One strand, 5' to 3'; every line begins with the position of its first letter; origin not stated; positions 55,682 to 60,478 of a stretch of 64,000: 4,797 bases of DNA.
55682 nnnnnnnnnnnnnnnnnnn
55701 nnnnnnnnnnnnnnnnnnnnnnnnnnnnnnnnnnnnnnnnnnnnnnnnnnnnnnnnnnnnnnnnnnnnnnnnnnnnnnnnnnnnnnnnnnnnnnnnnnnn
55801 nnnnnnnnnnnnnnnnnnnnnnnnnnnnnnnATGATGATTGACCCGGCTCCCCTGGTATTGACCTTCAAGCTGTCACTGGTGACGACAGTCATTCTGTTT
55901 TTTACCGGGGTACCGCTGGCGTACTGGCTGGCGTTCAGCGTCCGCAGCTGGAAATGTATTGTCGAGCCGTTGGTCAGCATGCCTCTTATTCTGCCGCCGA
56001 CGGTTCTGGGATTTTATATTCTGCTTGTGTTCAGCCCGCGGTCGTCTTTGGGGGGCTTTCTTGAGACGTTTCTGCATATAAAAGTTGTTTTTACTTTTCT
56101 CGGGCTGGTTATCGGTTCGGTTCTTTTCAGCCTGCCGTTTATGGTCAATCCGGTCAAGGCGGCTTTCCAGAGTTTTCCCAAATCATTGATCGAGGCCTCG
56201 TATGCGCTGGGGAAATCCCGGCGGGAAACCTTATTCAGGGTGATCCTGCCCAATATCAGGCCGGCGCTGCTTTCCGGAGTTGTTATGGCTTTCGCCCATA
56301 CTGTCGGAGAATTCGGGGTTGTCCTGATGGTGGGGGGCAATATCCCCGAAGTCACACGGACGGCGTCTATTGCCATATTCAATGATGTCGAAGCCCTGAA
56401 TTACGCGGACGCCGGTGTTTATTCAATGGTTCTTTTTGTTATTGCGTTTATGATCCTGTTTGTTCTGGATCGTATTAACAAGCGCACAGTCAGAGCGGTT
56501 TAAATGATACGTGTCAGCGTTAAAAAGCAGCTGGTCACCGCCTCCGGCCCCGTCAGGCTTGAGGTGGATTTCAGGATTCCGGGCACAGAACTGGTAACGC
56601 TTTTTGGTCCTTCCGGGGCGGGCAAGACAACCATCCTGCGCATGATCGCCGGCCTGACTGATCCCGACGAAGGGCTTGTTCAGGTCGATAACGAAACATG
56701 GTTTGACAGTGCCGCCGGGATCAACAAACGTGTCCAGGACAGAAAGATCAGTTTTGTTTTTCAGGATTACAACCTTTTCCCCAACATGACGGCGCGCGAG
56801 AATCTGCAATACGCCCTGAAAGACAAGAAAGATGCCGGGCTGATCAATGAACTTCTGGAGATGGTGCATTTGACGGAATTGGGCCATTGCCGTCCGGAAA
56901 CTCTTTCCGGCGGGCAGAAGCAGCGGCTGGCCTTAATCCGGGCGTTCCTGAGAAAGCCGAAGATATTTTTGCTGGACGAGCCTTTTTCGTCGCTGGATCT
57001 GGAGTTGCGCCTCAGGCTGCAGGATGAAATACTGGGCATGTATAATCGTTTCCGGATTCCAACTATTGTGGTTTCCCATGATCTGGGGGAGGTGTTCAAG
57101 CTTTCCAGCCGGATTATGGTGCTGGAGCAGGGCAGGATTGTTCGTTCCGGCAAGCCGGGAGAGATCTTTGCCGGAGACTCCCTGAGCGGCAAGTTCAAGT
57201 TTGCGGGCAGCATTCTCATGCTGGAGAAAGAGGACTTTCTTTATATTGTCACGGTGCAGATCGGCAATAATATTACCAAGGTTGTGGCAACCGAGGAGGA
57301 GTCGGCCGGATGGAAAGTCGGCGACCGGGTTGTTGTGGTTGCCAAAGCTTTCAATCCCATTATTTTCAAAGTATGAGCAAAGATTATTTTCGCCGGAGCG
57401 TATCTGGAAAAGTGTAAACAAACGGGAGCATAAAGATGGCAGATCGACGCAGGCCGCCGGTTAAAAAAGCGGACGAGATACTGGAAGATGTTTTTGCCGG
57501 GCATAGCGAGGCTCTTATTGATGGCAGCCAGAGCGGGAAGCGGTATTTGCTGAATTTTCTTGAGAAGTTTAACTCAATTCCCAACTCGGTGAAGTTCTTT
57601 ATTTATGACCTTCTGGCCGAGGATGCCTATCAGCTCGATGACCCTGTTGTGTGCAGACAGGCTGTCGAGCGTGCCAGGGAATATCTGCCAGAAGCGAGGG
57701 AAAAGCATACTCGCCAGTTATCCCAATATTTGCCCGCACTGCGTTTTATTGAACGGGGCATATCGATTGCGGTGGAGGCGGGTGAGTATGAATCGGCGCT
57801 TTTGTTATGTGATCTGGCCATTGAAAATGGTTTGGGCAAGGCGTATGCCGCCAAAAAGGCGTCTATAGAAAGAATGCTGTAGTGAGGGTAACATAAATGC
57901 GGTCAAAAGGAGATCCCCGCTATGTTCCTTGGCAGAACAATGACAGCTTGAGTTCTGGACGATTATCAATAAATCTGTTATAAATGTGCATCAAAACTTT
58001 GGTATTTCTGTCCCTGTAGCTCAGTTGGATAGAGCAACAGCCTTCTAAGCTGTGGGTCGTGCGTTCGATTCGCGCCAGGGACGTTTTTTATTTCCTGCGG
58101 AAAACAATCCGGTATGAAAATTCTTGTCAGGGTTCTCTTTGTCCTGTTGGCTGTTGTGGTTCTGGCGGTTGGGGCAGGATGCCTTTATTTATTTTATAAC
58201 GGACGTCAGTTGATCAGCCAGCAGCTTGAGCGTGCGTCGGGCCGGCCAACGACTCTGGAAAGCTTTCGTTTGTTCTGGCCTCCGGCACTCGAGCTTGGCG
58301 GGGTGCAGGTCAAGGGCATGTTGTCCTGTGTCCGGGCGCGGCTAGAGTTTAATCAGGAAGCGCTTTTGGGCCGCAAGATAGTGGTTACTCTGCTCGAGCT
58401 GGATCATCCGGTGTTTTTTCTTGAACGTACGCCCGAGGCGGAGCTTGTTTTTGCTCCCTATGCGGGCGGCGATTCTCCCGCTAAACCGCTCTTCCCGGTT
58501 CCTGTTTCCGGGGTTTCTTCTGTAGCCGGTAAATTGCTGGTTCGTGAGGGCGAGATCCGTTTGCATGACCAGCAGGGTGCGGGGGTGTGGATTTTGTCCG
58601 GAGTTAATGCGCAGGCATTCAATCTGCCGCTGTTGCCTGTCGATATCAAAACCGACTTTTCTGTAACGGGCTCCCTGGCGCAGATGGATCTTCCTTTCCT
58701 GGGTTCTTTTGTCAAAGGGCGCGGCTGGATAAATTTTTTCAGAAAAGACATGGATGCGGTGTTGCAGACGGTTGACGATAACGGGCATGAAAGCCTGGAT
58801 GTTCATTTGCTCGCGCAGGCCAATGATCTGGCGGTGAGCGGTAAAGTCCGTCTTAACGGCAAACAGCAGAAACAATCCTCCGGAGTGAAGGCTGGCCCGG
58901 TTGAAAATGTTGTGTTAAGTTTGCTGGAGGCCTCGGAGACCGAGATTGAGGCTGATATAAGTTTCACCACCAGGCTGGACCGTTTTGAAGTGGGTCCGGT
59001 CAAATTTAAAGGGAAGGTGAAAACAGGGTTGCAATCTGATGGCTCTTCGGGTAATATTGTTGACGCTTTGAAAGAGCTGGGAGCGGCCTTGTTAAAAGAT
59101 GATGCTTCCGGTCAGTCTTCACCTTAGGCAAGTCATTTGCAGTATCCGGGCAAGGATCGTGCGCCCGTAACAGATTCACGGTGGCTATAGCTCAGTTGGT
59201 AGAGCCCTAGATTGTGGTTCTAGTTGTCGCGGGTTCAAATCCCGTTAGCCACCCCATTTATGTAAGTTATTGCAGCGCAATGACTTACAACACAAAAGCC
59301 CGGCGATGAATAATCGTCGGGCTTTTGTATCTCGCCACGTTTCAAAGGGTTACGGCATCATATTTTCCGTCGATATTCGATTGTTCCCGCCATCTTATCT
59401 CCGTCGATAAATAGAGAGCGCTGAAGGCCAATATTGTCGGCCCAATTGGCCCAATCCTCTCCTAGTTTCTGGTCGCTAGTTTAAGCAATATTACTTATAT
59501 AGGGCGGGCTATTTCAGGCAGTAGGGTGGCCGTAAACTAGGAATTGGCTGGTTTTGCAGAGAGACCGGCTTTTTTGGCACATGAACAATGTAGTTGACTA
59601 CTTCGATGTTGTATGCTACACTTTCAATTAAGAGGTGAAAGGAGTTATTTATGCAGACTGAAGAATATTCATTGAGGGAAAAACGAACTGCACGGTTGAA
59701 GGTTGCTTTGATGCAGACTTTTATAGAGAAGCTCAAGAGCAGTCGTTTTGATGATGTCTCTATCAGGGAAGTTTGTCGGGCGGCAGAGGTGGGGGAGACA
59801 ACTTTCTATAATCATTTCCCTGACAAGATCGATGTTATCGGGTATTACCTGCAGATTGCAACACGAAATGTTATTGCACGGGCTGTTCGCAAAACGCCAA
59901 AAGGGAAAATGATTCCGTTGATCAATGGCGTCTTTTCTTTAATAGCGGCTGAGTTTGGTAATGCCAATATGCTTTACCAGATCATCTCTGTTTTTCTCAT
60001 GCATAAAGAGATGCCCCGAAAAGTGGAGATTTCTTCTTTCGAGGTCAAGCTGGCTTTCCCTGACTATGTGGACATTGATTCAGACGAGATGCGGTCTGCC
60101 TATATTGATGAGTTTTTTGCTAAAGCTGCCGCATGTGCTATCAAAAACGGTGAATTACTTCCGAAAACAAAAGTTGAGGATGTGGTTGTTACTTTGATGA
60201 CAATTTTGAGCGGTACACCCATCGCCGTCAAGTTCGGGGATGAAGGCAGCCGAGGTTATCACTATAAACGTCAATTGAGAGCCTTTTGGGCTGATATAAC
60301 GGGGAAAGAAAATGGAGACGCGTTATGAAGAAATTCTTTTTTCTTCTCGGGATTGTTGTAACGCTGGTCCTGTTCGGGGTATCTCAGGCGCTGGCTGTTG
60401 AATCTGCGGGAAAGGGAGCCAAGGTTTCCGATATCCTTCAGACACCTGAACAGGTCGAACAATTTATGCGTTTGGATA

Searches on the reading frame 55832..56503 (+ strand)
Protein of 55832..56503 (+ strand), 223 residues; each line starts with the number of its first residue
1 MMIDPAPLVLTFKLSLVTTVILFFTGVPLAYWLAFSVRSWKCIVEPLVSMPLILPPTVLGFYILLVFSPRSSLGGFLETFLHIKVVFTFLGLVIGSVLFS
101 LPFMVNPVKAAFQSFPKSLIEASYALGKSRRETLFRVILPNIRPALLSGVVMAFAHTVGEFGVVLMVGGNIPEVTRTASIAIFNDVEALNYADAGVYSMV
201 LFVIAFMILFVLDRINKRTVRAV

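Call 17: search_protein_families(library=pfam, proteins=[window:55832-56503:+], max_evalue=0.001)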
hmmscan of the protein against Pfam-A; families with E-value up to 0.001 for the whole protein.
window:55832-56503:+ (223 aa): 1 family
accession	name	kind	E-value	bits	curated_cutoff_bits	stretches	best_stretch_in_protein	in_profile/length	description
PF00528.27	BPD_transp_1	-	9.3e-24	84.6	26.4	1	26-210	1-171/184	Binding-protein-dependent transport system inner membrane component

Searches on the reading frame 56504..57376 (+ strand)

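Call 17: search_protein_families(library=pfam, proteins=[window:56504-57376:+], max_evalue=0.001)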
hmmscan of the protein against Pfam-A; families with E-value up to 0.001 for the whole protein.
window:56504-57376:+ (290 aa): 3 families
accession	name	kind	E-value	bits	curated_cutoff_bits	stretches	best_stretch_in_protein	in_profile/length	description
PF00005.33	ABC_tran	-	4.3e-34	118.5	25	1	21-161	4-136/137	ABC transporter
PF13304.12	AAA_21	-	3.1e-08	34.5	27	1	118-194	222-300/304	AAA domain, putative AbiEii toxin, Type IV TA system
PF13476.12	AAA_23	-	0.00028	22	27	1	20-103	14-98/201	AAA domain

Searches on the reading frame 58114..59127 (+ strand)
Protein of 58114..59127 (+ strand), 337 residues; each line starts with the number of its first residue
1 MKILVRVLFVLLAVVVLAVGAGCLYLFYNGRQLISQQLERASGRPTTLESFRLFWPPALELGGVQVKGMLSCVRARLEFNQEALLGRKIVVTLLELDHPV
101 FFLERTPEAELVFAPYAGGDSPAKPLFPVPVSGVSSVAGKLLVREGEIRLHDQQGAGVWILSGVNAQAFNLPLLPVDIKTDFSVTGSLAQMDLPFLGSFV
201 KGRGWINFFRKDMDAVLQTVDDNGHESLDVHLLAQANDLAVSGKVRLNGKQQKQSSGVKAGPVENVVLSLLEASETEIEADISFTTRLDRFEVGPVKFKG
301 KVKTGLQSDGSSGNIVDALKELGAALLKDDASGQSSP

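Call 17: search_protein_families(library=pfam, proteins=[window:58114-59127:+], max_evalue=0.001)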
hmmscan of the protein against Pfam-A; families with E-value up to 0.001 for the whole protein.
window:58114-59127:+ (337 aa): 1 family
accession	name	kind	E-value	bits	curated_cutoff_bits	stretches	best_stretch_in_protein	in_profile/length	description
PF05359.17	DUF748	-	3.6e-05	22.4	50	1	4-174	14-190/1037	Domain of Unknown Function (DUF748)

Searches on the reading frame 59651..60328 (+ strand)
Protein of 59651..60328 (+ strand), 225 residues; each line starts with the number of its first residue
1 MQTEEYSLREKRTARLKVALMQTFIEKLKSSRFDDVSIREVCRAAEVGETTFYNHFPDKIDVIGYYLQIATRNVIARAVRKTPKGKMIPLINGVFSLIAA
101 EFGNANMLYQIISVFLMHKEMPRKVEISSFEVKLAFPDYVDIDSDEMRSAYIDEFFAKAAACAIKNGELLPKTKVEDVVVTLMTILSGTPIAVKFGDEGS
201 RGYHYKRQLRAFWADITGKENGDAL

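Call 17: search_protein_families(library=pfam, proteins=[window:59651-60328:+], max_evalue=0.001)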
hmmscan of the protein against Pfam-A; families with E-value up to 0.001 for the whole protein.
window:59651-60328:+ (225 aa): 1 family
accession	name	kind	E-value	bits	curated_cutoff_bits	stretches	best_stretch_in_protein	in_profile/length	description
PF00440.29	TetR_N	-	1.2e-05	25.4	24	1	33-60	14-41/47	Bacterial regulatory proteins, tetR family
